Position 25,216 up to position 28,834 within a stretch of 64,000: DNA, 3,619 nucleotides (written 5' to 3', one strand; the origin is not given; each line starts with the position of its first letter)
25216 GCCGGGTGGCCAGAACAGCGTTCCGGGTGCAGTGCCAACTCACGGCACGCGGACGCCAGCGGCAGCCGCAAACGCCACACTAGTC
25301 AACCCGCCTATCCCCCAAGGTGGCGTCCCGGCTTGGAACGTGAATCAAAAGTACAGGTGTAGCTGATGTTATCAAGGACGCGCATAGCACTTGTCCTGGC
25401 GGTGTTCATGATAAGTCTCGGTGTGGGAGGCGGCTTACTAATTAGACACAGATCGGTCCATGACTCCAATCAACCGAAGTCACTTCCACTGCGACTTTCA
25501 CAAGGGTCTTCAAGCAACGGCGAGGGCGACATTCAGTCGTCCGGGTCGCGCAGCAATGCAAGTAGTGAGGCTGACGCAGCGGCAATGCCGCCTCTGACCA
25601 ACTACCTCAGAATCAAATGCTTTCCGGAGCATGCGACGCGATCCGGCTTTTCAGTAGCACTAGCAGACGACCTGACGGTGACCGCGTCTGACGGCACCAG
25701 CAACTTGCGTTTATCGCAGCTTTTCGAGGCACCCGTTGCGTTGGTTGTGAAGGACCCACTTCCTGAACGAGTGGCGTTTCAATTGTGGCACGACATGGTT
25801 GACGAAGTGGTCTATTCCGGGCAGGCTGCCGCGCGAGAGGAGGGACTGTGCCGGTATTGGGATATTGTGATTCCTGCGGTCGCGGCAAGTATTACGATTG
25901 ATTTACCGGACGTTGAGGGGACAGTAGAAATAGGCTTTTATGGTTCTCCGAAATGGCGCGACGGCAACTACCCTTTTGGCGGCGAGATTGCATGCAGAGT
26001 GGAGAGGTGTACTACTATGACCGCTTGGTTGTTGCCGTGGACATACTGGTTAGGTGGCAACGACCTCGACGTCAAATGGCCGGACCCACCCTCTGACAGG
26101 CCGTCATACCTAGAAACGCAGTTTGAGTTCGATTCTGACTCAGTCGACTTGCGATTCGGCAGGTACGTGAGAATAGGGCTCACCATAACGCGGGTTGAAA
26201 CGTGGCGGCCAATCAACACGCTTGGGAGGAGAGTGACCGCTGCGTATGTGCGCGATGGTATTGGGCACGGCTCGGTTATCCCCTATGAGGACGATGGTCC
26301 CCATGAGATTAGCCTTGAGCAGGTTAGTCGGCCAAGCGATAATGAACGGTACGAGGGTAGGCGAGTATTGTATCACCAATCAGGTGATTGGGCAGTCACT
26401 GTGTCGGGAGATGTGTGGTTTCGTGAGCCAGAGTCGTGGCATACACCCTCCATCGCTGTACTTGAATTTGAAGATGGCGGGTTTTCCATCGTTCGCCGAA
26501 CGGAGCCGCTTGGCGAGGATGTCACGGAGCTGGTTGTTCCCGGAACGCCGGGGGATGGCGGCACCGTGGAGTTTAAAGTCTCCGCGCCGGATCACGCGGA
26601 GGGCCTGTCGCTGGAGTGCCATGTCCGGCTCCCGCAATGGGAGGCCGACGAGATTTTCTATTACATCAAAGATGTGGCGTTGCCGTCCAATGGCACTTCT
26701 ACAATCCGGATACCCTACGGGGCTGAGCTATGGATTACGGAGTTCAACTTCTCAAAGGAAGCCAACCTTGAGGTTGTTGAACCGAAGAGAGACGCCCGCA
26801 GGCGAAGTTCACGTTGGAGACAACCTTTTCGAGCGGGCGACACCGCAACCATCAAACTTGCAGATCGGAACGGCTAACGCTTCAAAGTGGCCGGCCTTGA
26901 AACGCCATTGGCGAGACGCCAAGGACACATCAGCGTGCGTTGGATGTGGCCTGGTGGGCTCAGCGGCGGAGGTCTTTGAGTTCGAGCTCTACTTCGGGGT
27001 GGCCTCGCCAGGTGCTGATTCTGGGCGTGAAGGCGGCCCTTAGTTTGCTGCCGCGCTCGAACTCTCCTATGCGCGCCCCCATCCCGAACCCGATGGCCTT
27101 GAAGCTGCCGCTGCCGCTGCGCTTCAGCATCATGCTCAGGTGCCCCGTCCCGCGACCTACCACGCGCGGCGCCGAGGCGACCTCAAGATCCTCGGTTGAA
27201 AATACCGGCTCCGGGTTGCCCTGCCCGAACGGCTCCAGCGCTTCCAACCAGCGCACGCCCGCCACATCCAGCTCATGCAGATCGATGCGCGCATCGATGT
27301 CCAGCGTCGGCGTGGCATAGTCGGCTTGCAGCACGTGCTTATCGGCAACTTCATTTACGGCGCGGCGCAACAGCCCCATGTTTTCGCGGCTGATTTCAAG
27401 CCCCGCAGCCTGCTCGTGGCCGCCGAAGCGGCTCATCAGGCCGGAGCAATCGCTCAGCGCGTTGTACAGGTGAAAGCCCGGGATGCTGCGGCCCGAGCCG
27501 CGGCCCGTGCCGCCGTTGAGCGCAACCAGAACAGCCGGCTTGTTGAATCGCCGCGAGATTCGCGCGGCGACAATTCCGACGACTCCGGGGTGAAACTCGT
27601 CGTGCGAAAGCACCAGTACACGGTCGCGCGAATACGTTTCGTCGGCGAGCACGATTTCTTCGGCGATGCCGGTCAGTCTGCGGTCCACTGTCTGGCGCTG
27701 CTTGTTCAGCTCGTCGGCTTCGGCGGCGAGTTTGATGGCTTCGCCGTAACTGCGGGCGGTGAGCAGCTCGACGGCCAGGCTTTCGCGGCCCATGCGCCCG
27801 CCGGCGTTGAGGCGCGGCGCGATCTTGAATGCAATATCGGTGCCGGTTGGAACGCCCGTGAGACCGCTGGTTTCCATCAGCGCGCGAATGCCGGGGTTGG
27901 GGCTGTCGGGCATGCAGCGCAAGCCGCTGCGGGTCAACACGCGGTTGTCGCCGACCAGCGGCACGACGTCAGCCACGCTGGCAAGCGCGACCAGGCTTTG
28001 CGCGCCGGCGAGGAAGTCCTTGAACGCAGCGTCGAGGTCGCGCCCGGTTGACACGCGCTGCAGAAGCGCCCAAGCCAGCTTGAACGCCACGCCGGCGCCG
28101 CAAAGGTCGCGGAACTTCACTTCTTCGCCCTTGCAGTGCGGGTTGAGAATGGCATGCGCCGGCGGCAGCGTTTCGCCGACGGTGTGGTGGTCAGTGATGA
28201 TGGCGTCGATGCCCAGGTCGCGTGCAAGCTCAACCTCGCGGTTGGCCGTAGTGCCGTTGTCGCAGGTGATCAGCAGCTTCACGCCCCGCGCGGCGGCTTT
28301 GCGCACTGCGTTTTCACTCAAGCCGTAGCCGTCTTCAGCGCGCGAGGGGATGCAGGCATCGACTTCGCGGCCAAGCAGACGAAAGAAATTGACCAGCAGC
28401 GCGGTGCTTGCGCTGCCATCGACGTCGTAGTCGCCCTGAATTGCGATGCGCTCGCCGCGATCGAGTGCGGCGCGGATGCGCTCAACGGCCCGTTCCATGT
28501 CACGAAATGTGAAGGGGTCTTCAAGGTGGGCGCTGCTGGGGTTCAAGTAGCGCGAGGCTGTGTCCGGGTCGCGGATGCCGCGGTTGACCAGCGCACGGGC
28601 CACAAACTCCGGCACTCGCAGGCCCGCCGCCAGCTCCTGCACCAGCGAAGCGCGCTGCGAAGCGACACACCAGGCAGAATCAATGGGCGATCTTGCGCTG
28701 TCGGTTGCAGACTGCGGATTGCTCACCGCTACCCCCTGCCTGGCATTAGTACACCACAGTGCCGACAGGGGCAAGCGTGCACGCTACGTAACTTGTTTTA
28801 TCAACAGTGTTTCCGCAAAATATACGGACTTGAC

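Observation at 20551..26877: Seven-gene single-strand accessory island between pnp and recJ with a stepwise fall in G+C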

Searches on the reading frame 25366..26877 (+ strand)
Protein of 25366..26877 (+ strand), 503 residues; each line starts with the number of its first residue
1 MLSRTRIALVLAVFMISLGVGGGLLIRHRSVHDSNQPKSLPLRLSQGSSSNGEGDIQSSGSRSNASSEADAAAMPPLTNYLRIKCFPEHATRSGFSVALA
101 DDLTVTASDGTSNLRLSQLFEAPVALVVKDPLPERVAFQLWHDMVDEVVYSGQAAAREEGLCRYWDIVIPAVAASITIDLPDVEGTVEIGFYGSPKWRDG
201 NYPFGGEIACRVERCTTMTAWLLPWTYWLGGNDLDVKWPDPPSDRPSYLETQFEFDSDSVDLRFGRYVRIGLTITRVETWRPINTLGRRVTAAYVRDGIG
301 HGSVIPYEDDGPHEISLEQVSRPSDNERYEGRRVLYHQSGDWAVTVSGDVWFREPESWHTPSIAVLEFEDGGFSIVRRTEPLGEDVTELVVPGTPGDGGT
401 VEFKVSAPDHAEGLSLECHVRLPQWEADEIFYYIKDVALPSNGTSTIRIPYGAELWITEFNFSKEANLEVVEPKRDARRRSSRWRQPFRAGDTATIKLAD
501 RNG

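Call 3: search_protein_families(library=pfam, proteins=[window:25366-26877:+], max_evalue=1)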
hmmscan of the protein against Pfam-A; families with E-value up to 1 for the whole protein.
window:25366-26877:+ (503 aa): 2 families
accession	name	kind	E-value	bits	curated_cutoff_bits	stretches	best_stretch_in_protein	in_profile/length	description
PF06462.18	Hyd_WA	-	0.18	12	21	1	342-354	3-15/30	Propeller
PF18178.6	Cap17-like_N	-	0.3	10.8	26.6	1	12-63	137-190/232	ATP nucleosidase Cap17-like, N-terminal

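Call 4: search_protein_families(library=phrogs, proteins=[window:25366-26877:+], max_evalue=1)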
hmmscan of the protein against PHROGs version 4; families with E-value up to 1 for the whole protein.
window:25366-26877:+ (503 aa): 0 families

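Call 5: search_protein_families(library=ncbifam, proteins=[window:25366-26877:+], max_evalue=1)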
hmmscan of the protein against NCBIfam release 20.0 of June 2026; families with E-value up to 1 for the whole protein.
window:25366-26877:+ (503 aa): 0 families

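Call 6: search_protein_families(library=padloc, proteins=[window:25366-26877:+], max_evalue=1)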
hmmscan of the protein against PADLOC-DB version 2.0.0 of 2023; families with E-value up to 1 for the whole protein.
window:25366-26877:+ (503 aa): 0 families

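Call 84: list_cluster_members(proteins=[P0001, P0044, window:25366-26874:+, window:24226-24750:+, window:21740-21949:+])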
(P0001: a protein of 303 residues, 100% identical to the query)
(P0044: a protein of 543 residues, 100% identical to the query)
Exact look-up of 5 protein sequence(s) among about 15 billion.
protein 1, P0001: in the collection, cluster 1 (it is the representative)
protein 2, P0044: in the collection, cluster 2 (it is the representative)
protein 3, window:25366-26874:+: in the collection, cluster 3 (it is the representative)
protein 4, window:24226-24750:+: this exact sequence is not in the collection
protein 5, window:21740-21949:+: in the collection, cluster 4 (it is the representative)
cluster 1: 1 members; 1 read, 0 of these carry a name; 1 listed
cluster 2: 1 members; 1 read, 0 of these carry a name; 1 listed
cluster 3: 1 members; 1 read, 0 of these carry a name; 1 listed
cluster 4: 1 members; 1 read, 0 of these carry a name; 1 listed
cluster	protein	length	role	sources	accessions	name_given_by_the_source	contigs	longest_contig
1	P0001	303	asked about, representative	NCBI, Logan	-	-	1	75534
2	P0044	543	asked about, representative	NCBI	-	-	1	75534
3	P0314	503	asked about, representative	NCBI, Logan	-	-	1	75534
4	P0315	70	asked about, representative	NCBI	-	-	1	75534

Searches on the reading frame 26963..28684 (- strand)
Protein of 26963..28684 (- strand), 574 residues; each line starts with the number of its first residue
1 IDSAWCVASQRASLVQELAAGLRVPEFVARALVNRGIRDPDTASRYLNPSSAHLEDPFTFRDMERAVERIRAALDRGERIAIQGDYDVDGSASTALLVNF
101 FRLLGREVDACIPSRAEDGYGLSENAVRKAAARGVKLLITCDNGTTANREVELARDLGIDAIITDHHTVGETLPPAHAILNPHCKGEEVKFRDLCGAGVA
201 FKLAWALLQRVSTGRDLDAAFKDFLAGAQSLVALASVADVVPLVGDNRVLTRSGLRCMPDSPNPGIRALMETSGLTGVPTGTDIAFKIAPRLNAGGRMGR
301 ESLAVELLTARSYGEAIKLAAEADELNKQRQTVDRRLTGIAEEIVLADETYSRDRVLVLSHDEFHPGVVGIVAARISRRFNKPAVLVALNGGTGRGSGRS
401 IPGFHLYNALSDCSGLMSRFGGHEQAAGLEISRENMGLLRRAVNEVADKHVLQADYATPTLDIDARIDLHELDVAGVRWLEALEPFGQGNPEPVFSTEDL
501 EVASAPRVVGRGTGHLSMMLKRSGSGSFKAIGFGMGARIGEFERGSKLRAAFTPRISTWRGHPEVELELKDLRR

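Call 54: find_homologous_proteins(query=window:26963-28684:-, max_evalue=1e-50)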
Query window:26963-28684:- (574 aa): 7960 proteins with E <= 1e-50 among 8000 candidates; the best 120 are listed.
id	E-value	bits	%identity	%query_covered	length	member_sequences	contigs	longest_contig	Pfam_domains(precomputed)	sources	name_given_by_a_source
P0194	6.6e-297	1004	78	100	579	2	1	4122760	PF01368.28,PF17768.8,PF02272.25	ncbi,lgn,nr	ncbi:MAG: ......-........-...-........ exonuclease RecJ [Planctomycetes bacterium]|nr:single-strande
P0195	1.8e-295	999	77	100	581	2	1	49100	PF01368.28,PF17768.8,PF02272.25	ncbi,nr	ncbi:MAG: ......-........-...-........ exonuclease RecJ [Planctomycetes bacterium]|nr:single-strande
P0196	1.1e-285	967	75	100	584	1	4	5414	PF01368.28,PF17768.8,PF02272.25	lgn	-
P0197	1.1e-284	963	75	100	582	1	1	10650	PF01368.28,PF17768.8,PF02272.25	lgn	-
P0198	1.3e-284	963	73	100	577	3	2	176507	PF01368.28,PF17768.8,PF02272.25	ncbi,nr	ncbi:MAG: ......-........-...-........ exonuclease RecJ [Planctomycetes bacterium]|nr:single-strande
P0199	9.8e-278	940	71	100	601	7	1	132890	PF01368.28,PF17768.8,PF02272.25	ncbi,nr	ncbi:MAG: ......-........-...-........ exonuclease RecJ [Planctomycetes bacterium]|nr:Single-strande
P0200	1.1e-277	940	72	100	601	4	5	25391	PF01368.28,PF17768.8,PF02272.25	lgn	-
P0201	7.3e-276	934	71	100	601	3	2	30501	PF01368.28,PF17768.8,PF02272.25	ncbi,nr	ncbi:MAG: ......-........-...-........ exonuclease RecJ [Planctomycetes bacterium]|nr:single-strande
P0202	8.8e-276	934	72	100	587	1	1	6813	PF01368.28,PF17768.8,PF02272.25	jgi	jgi:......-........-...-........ exonuclease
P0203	1.4e-273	927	70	100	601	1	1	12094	PF01368.28,PF17768.8,PF02272.25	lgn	-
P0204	1.9e-271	920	75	96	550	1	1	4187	PF01368.28,PF17768.8,PF02272.25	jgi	jgi:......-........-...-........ exonuclease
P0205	4.3e-270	915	69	100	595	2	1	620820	PF01368.28,PF17768.8,PF02272.25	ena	-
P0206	7.7e-270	914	71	97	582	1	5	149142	PF01368.28,PF17768.8,PF02272.25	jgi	jgi:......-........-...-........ exonuclease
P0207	1.3e-269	914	72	97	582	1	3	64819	PF01368.28,PF17768.8,PF02272.25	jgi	jgi:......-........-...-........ exonuclease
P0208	1.5e-269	913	71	100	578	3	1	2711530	PF01368.28,PF17768.8,PF02272.25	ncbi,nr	ncbi:MAG: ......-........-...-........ exonuclease RecJ [Planctomycetes bacterium]|nr:single-strande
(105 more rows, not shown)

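Call 56: find_encoding_contigs(protein=P0194, flank=10000, max_places=1)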
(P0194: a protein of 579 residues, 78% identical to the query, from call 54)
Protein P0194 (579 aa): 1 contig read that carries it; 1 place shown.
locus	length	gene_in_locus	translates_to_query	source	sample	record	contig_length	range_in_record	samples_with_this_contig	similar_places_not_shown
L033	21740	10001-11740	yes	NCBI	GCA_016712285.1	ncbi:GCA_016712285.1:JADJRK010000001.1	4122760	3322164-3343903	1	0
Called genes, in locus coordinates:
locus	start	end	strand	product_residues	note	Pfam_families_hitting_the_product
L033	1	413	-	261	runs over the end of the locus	PF01061:ABC2_membrane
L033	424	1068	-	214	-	PF13489:Methyltransf_23, PF05401:NodS (faint), PF08241:Methyltransf_11, PF08242:Methyltransf_12, PF13649:Methyltransf_25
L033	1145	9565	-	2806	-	PF13415:Beta-prop_FBX42, PF24681:Kelch_KLHDC2_KLHL20_DRC7, PF13415:Beta-prop_FBX42, PF24981:Beta-prop_ATRN-LZTR1, PF24681:Kelch_KLHDC2_KLHL20_DRC7, PF13415:Beta-prop_FBX42, PF24681:Kelch_KLHDC2_KLHL20_DRC7, PF13415:Beta-prop_FBX42, +19 more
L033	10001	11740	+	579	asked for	PF01368:DHH, PF02272:DHHA1, PF17768:RecJ_OB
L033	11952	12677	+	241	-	PF13313:DUF4082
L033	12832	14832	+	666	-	-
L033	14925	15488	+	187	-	PF00702:Hydrolase (weak), PF13242:Hydrolase_like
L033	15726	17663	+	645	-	PF00012:HSP70, PF06723:MreB_Mbl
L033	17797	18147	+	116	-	PF09966:DUF2200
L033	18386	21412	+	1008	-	-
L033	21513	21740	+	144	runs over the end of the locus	-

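Call 57: find_encoding_contigs(protein=P0195, flank=10000, max_places=1)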
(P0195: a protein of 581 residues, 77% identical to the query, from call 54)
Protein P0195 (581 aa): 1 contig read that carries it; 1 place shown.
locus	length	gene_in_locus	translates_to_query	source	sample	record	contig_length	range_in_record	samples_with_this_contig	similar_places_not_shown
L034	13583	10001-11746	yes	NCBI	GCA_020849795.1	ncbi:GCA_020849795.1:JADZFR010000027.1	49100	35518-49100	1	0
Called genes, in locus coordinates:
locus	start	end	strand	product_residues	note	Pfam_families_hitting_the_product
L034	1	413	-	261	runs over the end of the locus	PF01061:ABC2_membrane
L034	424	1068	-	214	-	PF13489:Methyltransf_23, PF08241:Methyltransf_11, PF08242:Methyltransf_12, PF13649:Methyltransf_25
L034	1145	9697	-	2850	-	PF13415:Beta-prop_FBX42, PF13415:Beta-prop_FBX42, PF24681:Kelch_KLHDC2_KLHL20_DRC7, PF24681:Kelch_KLHDC2_KLHL20_DRC7, PF13415:Beta-prop_FBX42, PF24681:Kelch_KLHDC2_KLHL20_DRC7, PF24981:Beta-prop_ATRN-LZTR1, PF13415:Beta-prop_FBX42, +19 more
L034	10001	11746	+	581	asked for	PF01368:DHH, PF02272:DHHA1, PF17768:RecJ_OB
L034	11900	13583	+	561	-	?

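Call 58: find_encoding_contigs(protein=P0198, flank=10000, max_places=1)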
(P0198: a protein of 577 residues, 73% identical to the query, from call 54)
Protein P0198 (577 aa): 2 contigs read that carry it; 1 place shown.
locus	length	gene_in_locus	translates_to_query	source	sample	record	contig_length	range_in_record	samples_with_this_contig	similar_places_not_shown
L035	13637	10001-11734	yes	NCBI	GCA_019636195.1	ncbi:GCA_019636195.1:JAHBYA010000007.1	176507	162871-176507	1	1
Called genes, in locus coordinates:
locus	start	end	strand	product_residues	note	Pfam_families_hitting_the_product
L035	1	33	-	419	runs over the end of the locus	PF00005:ABC_tran, PF14524:Wzt_C (weak)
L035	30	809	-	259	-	PF01061:ABC2_membrane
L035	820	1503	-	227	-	PF05401:NodS (weak), PF13489:Methyltransf_23, PF08241:Methyltransf_11, PF08242:Methyltransf_12, PF13649:Methyltransf_25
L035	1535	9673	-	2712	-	PF13415:Beta-prop_FBX42, PF24681:Kelch_KLHDC2_KLHL20_DRC7, PF13415:Beta-prop_FBX42, PF24681:Kelch_KLHDC2_KLHL20_DRC7, PF24981:Beta-prop_ATRN-LZTR1, PF24681:Kelch_KLHDC2_KLHL20_DRC7, PF13415:Beta-prop_FBX42, PF24981:Beta-prop_ATRN-LZTR1, +15 more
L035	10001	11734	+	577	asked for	PF01368:DHH, PF02272:DHHA1, PF17768:RecJ_OB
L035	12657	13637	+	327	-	?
